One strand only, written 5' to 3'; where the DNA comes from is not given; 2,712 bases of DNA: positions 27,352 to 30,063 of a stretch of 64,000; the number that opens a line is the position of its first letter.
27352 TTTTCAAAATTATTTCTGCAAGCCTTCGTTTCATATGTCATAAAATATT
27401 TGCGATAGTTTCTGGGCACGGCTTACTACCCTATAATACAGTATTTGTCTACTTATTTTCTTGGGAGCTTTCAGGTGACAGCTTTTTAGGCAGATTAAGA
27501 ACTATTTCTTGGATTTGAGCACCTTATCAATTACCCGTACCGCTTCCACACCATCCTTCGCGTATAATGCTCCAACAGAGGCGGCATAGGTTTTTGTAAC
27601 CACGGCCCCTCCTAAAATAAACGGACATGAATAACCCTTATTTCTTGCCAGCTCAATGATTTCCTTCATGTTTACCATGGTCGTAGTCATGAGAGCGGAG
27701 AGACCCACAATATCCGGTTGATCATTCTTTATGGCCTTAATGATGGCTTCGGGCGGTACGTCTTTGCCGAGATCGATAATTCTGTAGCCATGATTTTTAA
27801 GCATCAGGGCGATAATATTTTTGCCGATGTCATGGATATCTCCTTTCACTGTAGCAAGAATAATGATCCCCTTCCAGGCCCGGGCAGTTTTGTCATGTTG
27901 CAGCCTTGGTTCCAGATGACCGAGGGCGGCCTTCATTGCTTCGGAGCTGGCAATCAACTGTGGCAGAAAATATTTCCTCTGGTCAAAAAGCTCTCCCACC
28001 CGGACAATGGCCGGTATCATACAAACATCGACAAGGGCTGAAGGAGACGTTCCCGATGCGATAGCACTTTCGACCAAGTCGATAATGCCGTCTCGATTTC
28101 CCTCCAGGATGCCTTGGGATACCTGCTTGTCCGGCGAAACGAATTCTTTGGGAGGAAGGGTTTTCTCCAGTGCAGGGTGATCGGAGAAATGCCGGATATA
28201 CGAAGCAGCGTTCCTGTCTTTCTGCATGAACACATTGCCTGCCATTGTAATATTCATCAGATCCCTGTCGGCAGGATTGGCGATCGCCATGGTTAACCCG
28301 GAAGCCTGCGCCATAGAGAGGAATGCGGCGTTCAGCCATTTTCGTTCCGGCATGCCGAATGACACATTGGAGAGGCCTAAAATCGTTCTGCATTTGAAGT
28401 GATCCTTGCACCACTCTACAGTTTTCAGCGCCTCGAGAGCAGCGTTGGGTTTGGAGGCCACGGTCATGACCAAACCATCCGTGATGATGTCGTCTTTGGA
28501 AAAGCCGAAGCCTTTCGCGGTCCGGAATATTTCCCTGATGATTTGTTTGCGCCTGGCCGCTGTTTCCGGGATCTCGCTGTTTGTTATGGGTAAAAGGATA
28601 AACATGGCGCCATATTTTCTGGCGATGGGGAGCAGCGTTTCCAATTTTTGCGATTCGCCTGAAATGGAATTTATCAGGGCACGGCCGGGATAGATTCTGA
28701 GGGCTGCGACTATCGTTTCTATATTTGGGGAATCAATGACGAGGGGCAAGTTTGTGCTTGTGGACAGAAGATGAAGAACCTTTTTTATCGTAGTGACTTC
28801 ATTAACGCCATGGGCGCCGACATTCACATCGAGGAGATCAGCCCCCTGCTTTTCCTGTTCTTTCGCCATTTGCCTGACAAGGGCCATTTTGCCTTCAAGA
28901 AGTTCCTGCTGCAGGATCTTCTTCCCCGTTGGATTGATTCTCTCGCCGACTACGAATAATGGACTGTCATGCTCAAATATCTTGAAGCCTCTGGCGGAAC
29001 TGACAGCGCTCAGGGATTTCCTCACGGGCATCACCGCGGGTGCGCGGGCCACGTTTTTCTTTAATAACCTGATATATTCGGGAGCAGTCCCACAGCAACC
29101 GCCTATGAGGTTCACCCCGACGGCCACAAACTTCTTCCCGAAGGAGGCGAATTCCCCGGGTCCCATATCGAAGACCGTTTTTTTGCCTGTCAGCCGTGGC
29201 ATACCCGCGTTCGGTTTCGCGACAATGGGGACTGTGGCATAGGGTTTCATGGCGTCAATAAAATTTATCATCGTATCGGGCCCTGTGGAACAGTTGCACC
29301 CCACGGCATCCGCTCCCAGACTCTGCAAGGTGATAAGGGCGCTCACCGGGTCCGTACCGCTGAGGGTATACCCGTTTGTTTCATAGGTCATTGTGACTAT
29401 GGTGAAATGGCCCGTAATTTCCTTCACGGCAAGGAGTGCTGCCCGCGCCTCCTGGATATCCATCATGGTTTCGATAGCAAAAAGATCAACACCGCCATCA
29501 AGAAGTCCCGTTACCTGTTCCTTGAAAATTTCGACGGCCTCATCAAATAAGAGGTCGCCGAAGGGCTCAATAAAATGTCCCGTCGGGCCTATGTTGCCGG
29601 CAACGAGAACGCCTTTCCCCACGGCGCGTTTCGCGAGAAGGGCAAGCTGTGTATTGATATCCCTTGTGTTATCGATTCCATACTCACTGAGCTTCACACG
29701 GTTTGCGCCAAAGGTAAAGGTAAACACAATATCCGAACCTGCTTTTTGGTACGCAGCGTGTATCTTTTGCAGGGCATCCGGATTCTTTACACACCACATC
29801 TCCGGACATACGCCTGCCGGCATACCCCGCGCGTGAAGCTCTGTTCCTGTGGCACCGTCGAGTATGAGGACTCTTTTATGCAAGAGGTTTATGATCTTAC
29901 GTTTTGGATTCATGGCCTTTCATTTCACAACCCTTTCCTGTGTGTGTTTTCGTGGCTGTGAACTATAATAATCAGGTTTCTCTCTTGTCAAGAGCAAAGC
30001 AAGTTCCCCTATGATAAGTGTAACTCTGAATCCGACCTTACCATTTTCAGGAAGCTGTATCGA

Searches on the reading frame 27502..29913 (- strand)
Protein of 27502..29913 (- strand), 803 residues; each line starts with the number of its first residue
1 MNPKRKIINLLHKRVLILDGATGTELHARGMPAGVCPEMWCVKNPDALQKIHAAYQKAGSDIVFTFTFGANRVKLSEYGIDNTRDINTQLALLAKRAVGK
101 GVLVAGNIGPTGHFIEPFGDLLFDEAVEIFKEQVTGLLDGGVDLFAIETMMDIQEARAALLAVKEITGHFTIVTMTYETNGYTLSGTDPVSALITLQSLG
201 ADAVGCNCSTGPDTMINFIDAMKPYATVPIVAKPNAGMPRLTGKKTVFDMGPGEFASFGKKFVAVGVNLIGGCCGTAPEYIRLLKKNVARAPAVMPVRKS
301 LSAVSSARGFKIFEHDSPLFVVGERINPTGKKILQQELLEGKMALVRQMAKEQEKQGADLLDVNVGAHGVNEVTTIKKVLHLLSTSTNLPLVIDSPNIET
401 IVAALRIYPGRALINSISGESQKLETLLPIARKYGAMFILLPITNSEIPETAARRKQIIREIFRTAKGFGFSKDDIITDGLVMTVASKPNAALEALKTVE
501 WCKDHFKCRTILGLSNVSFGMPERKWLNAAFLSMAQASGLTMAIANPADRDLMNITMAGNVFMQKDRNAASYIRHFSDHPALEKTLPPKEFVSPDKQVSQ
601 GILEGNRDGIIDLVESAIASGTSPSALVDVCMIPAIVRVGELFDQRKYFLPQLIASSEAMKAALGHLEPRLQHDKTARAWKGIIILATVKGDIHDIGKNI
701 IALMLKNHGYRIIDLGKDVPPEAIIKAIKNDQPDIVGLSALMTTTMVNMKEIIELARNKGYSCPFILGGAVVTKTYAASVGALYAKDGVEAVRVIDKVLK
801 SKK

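Call 52: search_protein_families(library=pfam, proteins=[window:27502-29913:-], max_evalue=0.000001)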
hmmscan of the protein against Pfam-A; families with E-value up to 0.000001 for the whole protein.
window:27502-29913:- (803 aa): 4 families
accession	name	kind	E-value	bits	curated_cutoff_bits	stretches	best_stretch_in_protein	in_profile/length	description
PF02574.22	S-methyl_trans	-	1.1e-70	239.2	22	1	16-287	1-282/283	Homocysteine S-methyltransferase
PF00809.28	Pterin_bind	-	1.2e-28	100.8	25.5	1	323-544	1-242/244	Pterin binding enzyme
PF02310.24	B12-binding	-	1.7e-27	96.1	32.1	1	684-780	3-103/121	B12 binding domain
PF02607.22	B12-binding_2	-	4.8e-19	68.8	23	1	597-668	4-74/74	B12 binding domain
